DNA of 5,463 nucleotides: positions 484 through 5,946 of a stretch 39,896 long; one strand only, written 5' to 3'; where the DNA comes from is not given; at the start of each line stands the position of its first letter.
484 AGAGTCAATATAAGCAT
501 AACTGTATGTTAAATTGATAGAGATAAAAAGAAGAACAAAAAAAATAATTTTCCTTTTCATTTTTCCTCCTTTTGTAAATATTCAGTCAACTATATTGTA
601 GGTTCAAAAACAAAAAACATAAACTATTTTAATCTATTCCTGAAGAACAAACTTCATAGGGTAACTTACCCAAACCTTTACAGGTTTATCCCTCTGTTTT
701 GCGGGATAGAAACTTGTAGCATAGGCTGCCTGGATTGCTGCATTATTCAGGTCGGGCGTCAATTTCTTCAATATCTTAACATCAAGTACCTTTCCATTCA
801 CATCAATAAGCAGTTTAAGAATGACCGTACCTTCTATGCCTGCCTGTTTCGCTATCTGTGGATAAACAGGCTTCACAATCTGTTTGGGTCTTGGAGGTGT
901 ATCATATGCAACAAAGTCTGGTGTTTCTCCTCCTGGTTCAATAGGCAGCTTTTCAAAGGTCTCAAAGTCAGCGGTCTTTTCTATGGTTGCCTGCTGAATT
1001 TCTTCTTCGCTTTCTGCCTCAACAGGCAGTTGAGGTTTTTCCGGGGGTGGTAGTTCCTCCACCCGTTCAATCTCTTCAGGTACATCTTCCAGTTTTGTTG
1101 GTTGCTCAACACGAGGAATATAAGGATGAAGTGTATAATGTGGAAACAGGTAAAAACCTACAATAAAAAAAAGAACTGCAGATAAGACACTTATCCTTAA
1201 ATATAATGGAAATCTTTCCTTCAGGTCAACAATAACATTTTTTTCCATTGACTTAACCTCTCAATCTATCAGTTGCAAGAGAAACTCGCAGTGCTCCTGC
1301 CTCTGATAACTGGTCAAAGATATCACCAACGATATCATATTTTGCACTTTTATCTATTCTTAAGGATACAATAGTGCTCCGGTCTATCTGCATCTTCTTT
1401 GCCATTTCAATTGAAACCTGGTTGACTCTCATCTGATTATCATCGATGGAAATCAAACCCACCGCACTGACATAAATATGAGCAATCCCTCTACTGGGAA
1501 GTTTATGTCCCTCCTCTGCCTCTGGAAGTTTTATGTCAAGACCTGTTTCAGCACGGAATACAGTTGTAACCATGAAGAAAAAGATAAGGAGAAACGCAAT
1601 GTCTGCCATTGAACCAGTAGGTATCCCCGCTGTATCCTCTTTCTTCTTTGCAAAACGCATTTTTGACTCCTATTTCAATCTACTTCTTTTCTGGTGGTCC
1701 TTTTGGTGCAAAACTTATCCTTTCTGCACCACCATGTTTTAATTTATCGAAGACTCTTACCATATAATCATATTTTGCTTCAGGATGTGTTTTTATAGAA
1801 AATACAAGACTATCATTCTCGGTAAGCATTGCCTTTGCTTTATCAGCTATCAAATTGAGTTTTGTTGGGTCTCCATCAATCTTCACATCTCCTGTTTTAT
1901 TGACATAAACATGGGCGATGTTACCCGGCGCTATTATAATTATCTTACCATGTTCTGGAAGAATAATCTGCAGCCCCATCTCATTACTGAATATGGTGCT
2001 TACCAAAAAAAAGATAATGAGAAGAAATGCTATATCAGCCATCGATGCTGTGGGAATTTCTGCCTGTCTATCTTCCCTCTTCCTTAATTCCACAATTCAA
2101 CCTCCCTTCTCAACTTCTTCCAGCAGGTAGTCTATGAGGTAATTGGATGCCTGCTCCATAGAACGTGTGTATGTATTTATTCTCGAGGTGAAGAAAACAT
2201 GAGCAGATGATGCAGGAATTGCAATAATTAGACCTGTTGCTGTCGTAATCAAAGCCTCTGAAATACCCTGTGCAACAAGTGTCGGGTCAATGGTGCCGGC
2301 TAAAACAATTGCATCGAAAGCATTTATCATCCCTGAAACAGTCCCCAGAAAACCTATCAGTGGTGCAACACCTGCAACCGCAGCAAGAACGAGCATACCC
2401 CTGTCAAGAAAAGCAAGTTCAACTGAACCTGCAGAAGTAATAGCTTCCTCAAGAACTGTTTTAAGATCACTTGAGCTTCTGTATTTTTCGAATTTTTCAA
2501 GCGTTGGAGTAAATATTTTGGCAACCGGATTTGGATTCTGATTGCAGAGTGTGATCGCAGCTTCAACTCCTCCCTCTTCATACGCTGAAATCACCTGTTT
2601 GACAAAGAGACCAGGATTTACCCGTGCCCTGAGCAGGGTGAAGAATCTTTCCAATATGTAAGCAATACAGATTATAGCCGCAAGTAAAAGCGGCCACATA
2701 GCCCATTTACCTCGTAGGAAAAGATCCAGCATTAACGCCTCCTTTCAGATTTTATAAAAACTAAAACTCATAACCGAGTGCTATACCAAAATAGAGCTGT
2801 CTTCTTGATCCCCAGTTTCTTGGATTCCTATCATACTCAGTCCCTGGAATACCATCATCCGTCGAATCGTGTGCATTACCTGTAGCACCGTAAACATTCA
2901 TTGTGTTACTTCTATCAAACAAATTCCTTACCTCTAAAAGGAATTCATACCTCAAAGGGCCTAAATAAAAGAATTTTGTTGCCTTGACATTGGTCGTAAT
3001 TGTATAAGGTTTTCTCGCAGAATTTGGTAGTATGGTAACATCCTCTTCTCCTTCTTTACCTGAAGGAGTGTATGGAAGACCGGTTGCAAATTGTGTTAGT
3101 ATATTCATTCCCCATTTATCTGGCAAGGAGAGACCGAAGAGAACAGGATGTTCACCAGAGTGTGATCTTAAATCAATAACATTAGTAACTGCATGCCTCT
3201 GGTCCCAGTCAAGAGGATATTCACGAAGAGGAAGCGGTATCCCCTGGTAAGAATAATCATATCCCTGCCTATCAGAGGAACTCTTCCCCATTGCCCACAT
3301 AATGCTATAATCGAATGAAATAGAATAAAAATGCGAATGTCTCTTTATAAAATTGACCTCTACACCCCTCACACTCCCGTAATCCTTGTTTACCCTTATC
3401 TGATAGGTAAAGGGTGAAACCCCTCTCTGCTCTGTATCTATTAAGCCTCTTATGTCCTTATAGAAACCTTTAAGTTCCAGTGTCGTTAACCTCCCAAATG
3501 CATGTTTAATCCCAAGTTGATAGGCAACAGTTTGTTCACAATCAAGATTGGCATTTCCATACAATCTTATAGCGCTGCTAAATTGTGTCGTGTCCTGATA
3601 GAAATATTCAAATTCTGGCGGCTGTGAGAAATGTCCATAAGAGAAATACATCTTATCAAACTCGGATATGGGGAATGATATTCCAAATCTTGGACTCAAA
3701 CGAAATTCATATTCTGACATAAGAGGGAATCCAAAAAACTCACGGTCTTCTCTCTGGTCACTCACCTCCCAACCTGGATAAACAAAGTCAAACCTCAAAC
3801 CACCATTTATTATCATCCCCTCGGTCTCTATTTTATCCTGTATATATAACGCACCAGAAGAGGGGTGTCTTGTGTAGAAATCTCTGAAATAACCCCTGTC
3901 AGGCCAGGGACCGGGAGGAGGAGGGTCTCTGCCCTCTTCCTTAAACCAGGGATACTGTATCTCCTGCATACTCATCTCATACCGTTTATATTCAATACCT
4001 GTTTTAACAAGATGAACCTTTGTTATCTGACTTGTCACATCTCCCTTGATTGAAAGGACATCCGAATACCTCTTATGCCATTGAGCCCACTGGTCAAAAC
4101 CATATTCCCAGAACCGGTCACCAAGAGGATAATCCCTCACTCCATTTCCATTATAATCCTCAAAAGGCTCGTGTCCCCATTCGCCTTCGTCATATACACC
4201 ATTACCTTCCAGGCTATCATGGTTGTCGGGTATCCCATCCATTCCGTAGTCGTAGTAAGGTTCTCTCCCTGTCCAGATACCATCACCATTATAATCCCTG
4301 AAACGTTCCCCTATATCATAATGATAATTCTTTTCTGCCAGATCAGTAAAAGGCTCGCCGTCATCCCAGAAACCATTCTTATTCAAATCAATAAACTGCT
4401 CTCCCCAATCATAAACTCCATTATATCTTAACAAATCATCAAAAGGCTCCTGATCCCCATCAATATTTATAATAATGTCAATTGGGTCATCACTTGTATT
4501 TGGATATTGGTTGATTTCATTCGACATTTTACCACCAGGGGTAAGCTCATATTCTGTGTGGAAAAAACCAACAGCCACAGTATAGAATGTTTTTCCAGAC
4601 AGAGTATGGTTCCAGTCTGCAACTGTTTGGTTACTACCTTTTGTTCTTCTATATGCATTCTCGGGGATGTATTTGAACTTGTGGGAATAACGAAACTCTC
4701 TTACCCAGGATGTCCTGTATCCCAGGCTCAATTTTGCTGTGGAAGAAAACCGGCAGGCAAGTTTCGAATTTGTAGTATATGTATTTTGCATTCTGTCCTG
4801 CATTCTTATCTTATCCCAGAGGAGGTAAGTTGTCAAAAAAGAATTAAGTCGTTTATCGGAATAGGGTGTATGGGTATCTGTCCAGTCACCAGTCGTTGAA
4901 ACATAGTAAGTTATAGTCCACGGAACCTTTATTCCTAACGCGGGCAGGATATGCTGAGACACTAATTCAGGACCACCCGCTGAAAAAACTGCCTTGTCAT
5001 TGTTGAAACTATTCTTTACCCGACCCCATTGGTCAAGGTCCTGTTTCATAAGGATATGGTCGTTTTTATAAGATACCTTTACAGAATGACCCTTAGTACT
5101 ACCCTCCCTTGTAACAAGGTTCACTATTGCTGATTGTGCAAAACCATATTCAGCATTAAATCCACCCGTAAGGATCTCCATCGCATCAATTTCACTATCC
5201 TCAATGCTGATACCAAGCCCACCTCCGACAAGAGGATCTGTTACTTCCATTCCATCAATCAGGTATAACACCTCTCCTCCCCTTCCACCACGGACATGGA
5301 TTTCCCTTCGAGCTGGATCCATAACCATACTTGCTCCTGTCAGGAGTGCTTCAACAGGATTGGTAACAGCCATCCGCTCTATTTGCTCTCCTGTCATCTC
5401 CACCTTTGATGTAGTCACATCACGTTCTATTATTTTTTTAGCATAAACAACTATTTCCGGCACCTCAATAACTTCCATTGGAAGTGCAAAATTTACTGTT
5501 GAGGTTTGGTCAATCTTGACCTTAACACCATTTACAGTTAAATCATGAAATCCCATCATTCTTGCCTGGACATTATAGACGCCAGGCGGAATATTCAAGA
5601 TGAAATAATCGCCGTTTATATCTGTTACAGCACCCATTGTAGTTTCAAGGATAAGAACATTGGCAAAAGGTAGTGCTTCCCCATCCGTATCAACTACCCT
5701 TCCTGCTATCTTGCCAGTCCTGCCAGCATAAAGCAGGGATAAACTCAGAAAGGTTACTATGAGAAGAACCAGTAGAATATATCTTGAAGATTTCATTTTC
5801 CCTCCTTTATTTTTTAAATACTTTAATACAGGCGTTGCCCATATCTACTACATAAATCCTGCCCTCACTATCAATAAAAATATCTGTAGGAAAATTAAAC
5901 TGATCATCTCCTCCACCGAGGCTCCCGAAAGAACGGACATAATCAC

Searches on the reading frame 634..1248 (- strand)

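Call 43: search_protein_families(library=pfam, proteins=[window:634-1248:-], max_evalue=0.00001)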
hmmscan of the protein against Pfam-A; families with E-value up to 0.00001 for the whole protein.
window:634-1248:- (204 aa): 1 family
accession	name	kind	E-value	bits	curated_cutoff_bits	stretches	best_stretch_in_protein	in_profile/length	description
PF03544.19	TonB_C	-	1.2e-18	67.7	24.6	1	126-202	2-79/79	Gram-negative bacterial TonB protein C-terminal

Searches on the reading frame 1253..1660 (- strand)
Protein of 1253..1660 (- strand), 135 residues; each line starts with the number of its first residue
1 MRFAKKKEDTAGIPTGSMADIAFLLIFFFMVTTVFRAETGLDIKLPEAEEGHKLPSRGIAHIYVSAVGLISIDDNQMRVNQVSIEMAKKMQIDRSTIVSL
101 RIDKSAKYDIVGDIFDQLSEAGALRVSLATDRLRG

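Call 43: search_protein_families(library=pfam, proteins=[window:1253-1660:-], max_evalue=0.00001)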
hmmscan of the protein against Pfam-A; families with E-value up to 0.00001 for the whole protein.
window:1253-1660:- (135 aa): 1 family
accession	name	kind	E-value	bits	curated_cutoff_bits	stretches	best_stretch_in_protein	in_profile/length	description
PF02472.21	ExbD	-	1.4e-25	90.2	25.4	1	6-131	1-126/128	Biopolymer transport protein ExbD/TolR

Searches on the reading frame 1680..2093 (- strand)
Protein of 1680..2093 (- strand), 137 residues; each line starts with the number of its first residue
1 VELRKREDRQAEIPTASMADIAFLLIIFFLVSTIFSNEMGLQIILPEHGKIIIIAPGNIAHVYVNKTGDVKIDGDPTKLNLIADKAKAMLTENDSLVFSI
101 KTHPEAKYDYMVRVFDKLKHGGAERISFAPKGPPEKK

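Call 43: search_protein_families(library=pfam, proteins=[window:1680-2093:-], max_evalue=0.00001)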
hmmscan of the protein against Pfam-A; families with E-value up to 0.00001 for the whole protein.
window:1680-2093:- (137 aa): 1 family
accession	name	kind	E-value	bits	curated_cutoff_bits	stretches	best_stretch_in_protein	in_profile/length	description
PF02472.21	ExbD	-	1.7e-20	73.8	25.4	1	8-129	3-124/128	Biopolymer transport protein ExbD/TolR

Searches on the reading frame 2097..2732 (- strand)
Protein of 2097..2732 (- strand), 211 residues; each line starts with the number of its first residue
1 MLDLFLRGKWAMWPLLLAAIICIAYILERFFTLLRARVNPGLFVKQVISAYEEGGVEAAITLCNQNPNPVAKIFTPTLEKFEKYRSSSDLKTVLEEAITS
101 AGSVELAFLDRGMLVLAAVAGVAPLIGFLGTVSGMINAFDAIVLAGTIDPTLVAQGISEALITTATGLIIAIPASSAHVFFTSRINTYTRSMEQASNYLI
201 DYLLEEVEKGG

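Call 43: search_protein_families(library=pfam, proteins=[window:2097-2732:-], max_evalue=0.00001)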
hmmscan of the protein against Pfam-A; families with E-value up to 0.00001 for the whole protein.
window:2097-2732:- (211 aa): 1 family
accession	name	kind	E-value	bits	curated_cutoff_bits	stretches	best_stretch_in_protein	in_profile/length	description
PF01618.21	MotA_ExbB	-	2.2e-28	99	22.9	1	68-193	4-126/127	MotA/TolQ/ExbB proton channel family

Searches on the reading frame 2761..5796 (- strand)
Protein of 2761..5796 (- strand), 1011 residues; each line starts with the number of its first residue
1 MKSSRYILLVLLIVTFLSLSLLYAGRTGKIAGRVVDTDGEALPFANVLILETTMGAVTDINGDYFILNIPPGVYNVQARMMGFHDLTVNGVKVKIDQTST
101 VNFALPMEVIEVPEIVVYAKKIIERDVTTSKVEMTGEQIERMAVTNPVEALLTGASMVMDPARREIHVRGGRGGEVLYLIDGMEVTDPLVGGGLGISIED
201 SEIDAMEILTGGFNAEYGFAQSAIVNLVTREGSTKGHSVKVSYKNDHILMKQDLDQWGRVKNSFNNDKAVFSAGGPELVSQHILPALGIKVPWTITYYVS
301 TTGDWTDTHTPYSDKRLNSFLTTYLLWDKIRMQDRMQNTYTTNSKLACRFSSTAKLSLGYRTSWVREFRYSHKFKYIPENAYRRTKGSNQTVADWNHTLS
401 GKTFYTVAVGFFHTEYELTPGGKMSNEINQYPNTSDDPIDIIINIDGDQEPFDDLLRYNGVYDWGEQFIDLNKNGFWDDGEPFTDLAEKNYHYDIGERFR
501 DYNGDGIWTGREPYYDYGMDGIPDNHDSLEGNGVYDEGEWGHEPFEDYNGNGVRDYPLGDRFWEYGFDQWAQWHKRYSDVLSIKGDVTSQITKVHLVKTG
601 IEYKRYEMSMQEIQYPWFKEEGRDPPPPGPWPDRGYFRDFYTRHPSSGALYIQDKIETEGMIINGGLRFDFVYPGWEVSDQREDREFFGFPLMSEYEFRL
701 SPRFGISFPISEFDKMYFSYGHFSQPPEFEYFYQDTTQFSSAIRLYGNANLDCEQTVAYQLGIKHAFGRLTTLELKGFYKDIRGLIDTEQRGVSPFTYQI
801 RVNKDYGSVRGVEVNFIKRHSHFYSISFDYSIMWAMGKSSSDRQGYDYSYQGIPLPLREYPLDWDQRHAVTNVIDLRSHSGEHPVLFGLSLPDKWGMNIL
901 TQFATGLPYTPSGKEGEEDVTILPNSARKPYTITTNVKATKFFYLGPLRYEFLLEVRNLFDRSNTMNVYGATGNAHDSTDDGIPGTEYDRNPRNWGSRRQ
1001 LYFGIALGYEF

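Call 43: search_protein_families(library=pfam, proteins=[window:2761-5796:-], max_evalue=0.00001)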
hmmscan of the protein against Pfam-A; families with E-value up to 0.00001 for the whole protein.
window:2761-5796:- (1011 aa): 3 families
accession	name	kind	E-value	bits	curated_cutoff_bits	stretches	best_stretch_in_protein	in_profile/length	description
PF13620.12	CarboxypepD_reg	-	7.5e-18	65.1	32.3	1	30-105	2-81/82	Carboxypeptidase regulatory-like domain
PF13715.12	CarbopepD_reg_2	-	1.6e-15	57.3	32.2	1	30-117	1-88/88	CarboxypepD_reg-like domain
PF07715.20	Plug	-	8.2e-08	33.2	23.9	1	125-218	3-100/107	TonB-dependent Receptor Plug Domain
